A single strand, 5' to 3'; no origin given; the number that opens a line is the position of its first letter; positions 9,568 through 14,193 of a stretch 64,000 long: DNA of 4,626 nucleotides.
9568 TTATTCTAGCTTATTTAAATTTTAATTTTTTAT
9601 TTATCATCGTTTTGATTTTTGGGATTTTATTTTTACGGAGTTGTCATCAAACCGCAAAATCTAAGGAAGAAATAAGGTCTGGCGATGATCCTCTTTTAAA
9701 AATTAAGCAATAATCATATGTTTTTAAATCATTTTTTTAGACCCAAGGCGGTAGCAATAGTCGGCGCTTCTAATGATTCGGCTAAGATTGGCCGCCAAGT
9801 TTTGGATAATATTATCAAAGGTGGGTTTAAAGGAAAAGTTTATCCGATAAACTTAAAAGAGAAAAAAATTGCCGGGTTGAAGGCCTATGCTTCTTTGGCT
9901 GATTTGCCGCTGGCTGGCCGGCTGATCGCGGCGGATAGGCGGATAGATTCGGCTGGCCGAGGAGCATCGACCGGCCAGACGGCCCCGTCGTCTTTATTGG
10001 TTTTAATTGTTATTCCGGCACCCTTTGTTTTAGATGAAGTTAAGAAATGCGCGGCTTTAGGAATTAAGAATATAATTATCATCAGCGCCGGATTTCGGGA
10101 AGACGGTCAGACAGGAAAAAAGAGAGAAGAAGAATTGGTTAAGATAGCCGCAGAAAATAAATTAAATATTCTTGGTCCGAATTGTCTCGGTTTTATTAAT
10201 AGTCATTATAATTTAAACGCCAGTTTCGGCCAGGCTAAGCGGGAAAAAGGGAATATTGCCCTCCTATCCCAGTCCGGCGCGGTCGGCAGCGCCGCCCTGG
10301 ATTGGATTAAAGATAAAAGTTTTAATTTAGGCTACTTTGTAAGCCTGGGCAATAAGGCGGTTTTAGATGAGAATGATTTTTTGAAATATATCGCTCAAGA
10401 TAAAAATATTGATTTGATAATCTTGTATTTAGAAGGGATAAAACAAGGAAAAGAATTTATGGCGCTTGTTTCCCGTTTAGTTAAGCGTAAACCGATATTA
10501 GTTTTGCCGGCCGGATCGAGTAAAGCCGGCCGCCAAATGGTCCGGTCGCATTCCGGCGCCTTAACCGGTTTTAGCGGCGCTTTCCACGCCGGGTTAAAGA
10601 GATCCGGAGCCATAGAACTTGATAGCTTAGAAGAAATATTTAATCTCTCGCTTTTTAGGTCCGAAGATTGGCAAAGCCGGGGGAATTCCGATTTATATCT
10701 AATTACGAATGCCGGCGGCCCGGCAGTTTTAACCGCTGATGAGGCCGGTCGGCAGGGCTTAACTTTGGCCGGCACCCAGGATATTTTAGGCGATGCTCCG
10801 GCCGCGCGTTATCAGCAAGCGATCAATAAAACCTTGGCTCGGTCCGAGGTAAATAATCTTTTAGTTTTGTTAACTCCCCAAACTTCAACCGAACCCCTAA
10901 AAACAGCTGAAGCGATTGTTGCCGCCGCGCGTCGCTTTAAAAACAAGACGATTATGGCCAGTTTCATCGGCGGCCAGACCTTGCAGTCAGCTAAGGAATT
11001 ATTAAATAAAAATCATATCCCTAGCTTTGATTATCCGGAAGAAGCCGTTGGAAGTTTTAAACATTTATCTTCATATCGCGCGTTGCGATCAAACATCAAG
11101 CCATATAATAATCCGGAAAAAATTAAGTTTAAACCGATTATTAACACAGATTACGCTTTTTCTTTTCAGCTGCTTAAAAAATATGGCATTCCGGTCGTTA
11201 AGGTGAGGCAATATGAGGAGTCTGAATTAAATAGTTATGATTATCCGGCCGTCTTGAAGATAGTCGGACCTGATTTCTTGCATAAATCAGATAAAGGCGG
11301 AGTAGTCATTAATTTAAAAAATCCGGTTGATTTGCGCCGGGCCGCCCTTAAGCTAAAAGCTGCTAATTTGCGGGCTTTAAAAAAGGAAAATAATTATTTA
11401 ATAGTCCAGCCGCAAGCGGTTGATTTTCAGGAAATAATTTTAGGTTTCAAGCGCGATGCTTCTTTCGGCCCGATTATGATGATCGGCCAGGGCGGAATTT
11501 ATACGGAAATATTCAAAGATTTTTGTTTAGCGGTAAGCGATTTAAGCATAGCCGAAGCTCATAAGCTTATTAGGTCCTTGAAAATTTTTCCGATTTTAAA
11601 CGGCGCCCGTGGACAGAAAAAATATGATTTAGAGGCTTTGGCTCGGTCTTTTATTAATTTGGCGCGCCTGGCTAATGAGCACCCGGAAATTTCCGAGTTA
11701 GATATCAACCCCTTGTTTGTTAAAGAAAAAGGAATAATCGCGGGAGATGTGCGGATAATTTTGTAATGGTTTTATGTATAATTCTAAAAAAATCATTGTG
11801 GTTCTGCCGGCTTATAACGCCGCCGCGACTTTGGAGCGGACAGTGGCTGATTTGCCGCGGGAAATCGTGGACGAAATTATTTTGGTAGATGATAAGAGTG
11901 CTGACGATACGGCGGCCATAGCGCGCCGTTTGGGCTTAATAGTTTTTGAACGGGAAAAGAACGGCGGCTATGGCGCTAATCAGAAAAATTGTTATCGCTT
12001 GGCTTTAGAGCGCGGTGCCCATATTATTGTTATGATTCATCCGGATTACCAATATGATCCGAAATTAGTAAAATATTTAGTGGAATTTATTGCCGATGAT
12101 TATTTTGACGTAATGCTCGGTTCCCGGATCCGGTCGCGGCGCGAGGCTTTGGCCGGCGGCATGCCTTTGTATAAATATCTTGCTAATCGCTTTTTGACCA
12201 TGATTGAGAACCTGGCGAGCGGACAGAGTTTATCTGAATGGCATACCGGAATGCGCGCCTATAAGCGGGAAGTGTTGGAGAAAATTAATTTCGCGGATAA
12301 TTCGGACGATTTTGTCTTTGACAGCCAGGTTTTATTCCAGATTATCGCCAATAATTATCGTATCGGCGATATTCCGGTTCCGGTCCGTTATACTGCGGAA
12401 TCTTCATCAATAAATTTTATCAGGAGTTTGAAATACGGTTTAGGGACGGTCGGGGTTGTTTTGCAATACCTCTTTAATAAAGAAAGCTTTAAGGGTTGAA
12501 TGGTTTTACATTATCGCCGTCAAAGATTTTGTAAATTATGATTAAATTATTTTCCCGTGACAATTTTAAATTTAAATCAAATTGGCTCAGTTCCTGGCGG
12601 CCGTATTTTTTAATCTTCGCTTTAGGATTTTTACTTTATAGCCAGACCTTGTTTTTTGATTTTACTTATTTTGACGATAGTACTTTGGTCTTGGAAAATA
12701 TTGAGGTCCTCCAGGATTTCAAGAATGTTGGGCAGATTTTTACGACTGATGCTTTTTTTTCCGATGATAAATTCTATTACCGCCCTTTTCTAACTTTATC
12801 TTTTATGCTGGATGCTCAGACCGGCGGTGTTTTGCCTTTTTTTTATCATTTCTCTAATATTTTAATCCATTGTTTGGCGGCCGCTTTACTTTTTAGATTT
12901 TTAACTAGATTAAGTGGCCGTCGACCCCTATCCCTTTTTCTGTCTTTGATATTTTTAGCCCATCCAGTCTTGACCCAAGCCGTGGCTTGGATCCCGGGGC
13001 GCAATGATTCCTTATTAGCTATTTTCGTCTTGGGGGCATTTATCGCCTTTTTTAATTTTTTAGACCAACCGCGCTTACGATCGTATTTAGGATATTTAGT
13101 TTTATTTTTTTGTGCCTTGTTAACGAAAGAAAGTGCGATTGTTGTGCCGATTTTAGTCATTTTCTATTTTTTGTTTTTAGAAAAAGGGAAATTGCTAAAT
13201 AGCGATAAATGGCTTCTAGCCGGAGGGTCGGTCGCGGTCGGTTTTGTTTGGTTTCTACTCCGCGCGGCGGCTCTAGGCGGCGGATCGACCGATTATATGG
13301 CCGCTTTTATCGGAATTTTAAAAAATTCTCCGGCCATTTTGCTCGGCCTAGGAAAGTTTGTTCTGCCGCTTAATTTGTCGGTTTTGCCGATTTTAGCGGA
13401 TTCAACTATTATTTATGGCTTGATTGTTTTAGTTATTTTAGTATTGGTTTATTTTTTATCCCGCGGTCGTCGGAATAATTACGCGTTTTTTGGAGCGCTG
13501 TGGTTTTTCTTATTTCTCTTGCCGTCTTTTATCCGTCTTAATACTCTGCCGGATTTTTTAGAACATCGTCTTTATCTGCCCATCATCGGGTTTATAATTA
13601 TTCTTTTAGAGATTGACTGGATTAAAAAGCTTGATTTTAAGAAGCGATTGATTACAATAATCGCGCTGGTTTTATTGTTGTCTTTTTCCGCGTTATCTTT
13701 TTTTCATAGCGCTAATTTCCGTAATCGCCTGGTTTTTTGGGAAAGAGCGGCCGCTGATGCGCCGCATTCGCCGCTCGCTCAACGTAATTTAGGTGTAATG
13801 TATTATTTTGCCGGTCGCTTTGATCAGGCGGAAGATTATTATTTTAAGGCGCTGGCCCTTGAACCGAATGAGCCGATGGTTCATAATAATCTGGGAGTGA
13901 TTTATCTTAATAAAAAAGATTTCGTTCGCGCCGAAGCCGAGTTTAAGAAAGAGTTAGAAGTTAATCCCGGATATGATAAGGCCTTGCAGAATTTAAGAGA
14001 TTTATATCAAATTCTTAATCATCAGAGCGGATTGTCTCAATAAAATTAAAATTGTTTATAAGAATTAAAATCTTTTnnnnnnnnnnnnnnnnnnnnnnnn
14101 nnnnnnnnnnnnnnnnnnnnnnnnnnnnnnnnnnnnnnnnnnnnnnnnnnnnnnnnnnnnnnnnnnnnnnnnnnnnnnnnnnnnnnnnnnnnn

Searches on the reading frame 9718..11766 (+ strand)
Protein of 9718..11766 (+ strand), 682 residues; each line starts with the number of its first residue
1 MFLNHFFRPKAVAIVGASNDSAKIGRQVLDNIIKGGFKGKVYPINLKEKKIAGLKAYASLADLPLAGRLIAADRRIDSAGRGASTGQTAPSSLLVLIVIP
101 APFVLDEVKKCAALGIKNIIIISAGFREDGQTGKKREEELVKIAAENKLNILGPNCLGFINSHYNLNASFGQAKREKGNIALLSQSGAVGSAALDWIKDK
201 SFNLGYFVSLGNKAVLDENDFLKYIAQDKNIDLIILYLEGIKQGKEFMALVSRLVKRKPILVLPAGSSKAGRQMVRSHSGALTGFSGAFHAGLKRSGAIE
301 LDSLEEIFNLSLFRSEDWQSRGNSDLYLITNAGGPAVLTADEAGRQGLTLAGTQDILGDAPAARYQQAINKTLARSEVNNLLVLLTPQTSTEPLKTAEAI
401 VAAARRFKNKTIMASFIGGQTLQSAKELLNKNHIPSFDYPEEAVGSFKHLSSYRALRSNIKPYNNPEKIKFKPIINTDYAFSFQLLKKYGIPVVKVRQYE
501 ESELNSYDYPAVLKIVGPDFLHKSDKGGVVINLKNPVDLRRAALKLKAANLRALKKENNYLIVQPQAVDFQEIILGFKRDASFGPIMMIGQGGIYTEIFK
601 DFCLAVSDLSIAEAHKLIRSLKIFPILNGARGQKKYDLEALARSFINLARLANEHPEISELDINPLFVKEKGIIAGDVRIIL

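Call 65: search_protein_families(library=pfam, proteins=[window:9718-11766:+], max_evalue=0.001)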
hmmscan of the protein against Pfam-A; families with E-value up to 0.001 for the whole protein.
window:9718-11766:+ (682 aa): 4 families
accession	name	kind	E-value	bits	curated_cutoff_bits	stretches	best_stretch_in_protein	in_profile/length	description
PF13549.11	ATP-grasp_5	-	1.1e-53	182.3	27.6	1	482-682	15-221/221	ATP-grasp domain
PF13607.11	Succ_CoA_lig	-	7.8e-43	146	27.4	1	177-310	1-134/138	Succinyl-CoA ligase like flavodoxin domain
PF13380.12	CoA_binding_2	-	2.8e-21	76.5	22.8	1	10-161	1-115/116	CoA binding domain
PF02629.25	CoA_binding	-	3.5e-07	31.3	22.3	0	9-64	3-59/97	CoA binding domain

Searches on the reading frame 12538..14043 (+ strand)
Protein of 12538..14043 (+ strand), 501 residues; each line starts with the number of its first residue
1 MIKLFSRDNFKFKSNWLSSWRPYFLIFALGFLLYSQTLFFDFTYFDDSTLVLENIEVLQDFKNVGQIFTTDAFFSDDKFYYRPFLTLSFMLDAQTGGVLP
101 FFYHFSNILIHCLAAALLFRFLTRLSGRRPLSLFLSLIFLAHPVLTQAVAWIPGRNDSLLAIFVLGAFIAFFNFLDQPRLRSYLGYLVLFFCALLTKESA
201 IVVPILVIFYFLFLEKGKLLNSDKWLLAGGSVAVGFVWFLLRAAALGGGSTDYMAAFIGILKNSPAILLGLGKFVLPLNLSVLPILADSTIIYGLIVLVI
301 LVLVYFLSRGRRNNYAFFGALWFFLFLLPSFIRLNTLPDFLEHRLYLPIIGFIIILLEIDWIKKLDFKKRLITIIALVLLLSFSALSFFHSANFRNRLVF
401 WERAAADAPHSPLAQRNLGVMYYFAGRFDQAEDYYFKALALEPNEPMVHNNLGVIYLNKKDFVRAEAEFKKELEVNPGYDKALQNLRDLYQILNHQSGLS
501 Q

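Call 65: search_protein_families(library=pfam, proteins=[window:12538-14043:+], max_evalue=0.001)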
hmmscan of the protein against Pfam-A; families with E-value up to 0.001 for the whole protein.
window:12538-14043:+ (501 aa): 12 families
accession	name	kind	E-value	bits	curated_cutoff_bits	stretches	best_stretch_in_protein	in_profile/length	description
PF00515.34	TPR_1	-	2.2e-13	49.8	27.8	1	414-444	3-33/34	Tetratricopeptide repeat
PF07719.23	TPR_2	-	1.6e-11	43.8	27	1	413-444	2-33/34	Tetratricopeptide repeat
PF13431.12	TPR_17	-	4e-09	36.5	24.4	1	435-466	2-33/34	Tetratricopeptide repeat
PF13432.12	TPR_16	-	8.3e-09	36.2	32.7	1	422-474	7-59/65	Tetratricopeptide repeat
PF14559.12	TPR_19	-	1.2e-07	32.4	25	1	425-486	4-64/68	Tetratricopeptide repeat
PF13231.12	PMT_2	-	1.5e-06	28.9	26.1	1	104-233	25-151/160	Dolichyl-phosphate-mannose-protein mannosyltransferase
PF13181.12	TPR_8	-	2.6e-06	27.6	25.7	0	417-444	6-33/34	Tetratricopeptide repeat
PF13424.12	TPR_12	-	3.1e-06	27.7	30.1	0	410-441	43-74/77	Tetratricopeptide repeat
PF13176.12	TPR_7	-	4e-06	26.9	27.9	0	417-444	4-31/36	Tetratricopeptide repeat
PF13414.12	TPR_11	-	1.7e-05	24.8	26.8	1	421-458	3-40/42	TPR repeat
PF13428.12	TPR_14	-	1.9e-05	25.3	23.5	0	414-453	3-42/44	Tetratricopeptide repeat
PF13374.12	TPR_10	-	0.00023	21.5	27.5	0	416-440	6-30/42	Tetratricopeptide repeat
